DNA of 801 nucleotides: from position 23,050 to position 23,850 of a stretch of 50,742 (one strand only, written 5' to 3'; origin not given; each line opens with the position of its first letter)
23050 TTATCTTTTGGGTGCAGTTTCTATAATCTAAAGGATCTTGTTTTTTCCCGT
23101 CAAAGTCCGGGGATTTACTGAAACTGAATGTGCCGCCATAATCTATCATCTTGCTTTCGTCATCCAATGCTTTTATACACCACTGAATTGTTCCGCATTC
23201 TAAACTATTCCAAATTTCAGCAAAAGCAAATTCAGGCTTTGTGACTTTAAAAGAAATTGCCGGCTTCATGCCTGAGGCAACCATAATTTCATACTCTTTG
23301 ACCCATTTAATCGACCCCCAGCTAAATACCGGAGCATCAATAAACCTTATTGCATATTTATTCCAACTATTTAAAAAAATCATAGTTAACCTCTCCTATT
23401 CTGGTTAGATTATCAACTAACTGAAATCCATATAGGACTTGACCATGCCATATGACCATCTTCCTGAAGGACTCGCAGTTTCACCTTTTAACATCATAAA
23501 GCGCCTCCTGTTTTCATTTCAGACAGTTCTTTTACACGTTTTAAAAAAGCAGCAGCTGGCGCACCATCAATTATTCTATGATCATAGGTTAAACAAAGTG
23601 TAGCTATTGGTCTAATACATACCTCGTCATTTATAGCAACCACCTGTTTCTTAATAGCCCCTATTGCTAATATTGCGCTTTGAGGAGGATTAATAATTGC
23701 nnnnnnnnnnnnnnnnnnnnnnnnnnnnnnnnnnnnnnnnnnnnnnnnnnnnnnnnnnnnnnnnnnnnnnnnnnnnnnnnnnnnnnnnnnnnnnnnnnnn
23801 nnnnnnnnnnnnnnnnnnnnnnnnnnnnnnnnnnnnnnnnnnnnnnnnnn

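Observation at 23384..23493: Relic of a third DUF3604-like gene marks a recombination junction between two modules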

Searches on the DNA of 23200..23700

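Call 44: search_rna_families(source=window, start=23200, end=23700, threshold=evalue, max_evalue=1)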
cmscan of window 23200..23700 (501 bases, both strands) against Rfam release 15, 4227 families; matches with E-value up to 1: 1.
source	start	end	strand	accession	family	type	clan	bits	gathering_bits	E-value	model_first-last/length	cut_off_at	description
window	23619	23662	-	RF02211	ZFAT-AS1_1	Gene; lncRNA;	-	15.8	80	0.8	1-79/79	no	ZFAT antisense RNA 1 conserved region 1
